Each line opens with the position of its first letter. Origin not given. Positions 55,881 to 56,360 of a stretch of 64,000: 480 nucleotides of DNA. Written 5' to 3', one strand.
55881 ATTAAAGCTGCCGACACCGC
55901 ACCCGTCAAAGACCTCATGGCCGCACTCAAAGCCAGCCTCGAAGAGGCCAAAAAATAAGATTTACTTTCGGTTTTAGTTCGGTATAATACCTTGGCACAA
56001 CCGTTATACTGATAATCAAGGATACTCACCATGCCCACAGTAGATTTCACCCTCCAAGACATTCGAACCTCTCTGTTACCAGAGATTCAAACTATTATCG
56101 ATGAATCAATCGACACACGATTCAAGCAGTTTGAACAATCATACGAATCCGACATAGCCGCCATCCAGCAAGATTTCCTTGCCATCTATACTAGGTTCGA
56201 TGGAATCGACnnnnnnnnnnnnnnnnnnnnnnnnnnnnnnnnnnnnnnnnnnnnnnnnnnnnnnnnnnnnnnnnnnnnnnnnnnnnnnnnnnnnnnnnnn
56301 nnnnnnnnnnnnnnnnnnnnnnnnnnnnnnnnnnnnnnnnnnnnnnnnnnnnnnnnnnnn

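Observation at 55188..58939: NHEJ operon with an extra heptad-repeat coiled-coil gene wedged between ku and ligD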

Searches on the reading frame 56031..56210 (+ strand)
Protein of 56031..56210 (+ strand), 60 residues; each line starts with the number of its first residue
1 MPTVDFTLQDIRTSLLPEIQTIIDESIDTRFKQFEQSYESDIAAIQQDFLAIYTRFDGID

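Call 44: find_homologous_proteins(query=A3, max_evalue=0.01)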
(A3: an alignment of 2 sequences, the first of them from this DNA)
Query A3 (2 sequences) (60 aa, profile of the alignment): 4 proteins with E <= 0.01 among 10 candidates.
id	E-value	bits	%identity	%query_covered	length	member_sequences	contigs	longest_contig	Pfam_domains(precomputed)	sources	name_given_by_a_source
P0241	3.2e-26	109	53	100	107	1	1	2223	-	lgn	-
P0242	4.0e-14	70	58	100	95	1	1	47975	-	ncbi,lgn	-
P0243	2.3e-12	65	52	100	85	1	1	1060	-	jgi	jgi:hypothetical protein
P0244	3.1e-10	58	59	82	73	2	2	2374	-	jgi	jgi:hypothetical protein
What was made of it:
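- On ARxDGxD heptad-repeat small proteins (informal group): The N-terminal profile search returned only 4 proteins, all ligD-linked orthologues (call 44).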

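Call 46: find_encoding_contigs(protein=P0241, flank=6000, max_places=4)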
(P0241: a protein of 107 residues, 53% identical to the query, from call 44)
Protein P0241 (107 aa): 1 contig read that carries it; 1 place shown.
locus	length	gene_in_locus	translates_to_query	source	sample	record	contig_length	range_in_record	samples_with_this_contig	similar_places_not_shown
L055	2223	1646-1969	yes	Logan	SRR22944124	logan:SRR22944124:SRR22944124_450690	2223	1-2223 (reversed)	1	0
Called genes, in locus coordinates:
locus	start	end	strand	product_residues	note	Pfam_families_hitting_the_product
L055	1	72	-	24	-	?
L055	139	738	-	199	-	PF00702:Hydrolase, PF13419:HAD_2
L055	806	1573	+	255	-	PF02735:Ku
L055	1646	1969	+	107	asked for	-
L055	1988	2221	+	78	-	?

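Call 47: find_encoding_contigs(protein=P0242, flank=6000, max_places=4)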
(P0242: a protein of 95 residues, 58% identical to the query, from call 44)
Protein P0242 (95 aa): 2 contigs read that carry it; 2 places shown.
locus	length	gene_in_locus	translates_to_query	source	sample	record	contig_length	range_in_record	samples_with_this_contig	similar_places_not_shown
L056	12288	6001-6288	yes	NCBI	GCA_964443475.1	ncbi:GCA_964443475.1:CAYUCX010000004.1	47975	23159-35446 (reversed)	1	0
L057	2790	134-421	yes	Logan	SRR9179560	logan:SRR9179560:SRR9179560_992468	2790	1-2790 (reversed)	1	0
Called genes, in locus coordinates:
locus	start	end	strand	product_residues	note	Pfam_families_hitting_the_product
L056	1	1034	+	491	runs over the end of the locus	PF00479:G6PD_N, PF02781:G6PD_C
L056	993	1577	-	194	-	-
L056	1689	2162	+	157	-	-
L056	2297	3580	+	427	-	PF03952:Enolase_N, PF00113:Enolase_C, PF13378:MR_MLE_C (weak)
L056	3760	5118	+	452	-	PF01676:Metalloenzyme, PF06415:iPGM_N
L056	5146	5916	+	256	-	PF02735:Ku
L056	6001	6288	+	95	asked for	-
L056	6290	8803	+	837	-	PF13298:LigD_N, PF01068:DNA_ligase_A_M, PF04679:DNA_ligase_A_C, PF01896:DNA_primase_S (faint), PF21686:LigD_Prim-Pol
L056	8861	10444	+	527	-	PF06609:TRI12, PF07690:MFS_1, PF00083:Sugar_tr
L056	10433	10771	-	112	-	-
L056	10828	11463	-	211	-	PF00440:TetR_N, PF17918:TetR_C_15, PF17928:TetR_C_22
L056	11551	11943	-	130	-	PF01741:MscL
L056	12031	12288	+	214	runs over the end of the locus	PF00565:SNase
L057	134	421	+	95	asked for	-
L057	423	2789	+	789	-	?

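Call 48: find_encoding_contigs(protein=P0244, flank=6000, max_places=4)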
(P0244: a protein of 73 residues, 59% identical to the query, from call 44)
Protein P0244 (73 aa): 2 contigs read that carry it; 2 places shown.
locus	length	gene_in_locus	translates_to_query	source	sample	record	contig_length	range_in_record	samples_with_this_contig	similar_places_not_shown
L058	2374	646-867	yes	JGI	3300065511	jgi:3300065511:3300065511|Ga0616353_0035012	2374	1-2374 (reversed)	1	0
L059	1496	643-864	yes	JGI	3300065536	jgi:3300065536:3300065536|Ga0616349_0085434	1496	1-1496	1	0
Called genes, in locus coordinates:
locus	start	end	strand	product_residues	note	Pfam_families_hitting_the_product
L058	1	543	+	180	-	?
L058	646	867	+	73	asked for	-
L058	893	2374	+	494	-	?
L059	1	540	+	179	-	?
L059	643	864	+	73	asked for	-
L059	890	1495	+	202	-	?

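Call 49: find_encoding_contigs(protein=P0243, flank=6000, max_places=4)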
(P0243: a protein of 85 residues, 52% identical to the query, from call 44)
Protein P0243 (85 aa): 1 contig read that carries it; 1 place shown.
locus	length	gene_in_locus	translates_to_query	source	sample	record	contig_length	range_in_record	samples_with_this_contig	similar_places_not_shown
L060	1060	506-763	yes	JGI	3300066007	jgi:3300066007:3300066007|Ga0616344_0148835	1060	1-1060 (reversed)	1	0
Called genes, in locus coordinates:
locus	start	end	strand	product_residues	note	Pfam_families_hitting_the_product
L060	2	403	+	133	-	?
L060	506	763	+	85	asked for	-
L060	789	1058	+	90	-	?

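Call 63: search_protein_representatives(alignment_id=A5)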
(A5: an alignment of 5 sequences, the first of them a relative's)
Query: 5 sequences, 95 profile positions. Proteins with E-value up to 0.001 (for the whole library): 2958; up to 1e-10: 75; up to 1e-30: 1. The best 150 are listed.
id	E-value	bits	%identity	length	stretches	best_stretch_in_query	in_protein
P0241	3.7e-42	158.9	-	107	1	1-95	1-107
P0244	1.1e-27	112.5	-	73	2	1-50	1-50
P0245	4.2e-27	110.6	-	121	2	1-88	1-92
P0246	1.1e-23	99.7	-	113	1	1-93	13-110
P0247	2.0e-22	95.6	-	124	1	1-94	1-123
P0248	1.0e-19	86.9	-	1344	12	22-77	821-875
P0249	1.4e-18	83.3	-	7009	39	21-78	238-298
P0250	2.6e-18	82.4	-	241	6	45-77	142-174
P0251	4.3e-17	78.5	-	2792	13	33-89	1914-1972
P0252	8.5e-17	77.6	-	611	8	19-76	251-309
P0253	2.3e-16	76.2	-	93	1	1-94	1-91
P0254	5.3e-16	75.0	-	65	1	1-57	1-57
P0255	2.4e-15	72.9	-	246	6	50-84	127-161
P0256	3.4e-15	72.4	-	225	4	15-76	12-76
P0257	3.6e-15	72.4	-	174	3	44-77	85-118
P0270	3.0e-13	66.2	-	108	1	1-95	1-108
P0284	4.3e-12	62.5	-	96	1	1-92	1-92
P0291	1.1e-11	61.2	-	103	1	1-95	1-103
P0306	3.7e-11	59.5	-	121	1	1-93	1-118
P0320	1.9e-10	57.2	-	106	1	1-92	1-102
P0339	1.1e-09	54.8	-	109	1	1-95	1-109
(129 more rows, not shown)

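Call 65: list_cluster_members(proteins=[P0245, P0246, P0247, P0253, P0270, P0284, P0291, P0306, P0320, P0339])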
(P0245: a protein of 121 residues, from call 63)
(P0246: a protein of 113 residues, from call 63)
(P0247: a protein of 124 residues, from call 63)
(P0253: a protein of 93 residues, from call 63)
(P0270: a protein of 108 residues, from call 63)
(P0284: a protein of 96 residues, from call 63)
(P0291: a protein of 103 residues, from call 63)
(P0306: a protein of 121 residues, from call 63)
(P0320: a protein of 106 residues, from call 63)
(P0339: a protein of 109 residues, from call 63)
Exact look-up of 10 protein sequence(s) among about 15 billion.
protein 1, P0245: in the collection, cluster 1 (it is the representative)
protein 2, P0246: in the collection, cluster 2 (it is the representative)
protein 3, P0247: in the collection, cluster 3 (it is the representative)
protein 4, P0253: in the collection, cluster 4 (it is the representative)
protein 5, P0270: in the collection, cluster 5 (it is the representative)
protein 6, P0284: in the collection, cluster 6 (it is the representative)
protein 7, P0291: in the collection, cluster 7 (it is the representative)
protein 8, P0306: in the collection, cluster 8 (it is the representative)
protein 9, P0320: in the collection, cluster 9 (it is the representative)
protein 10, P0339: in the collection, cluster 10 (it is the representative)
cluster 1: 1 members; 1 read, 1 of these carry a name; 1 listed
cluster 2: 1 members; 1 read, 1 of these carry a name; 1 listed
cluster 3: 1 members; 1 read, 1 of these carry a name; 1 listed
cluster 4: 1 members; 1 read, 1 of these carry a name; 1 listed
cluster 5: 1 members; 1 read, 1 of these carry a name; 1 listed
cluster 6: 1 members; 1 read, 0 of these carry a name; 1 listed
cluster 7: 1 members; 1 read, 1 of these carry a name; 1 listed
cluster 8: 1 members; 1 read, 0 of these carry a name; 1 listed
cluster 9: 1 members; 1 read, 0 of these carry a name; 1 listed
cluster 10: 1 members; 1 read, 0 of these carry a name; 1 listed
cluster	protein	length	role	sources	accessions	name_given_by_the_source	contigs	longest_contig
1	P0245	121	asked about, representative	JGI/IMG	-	chromosome segregation ATPase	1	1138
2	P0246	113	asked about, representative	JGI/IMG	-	hypothetical protein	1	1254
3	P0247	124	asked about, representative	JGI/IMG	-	outer membrane murein-binding lipoprotein Lpp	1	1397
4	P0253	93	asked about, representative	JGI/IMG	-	hypothetical protein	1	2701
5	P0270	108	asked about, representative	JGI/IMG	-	prefoldin subunit 5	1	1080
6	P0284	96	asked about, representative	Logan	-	-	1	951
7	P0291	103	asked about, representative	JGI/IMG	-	hypothetical protein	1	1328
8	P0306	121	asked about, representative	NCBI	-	-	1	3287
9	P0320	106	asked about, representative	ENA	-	-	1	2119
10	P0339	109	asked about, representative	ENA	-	-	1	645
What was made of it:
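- Tried and rejected: list_cluster_members on 10 distant family members (call 65) showed that all are singletons on short metagenome contigs with no taxonomy.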

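Call 70: search_dna_similar(query=P0241, collection=plasmids, mode=protein, max_evalue=0.001, max_rows=15)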
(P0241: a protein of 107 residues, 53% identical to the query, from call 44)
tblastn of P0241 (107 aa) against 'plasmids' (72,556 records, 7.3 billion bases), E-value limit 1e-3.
No match.
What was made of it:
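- On Phage or mobile-element gene: Plasmids gave none (call 70).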

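Call 87: find_related_loci(query=A5, collection=viral_contigs, flank=5000)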
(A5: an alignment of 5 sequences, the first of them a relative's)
Query A5 (95 aa) in viral_contigs; peptide patterns used: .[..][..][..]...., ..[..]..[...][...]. (x = any residue, [..] = any of these).
27 stretches matched a pattern, but none encodes a relative of the query by tblastn (E <= 1e-3).
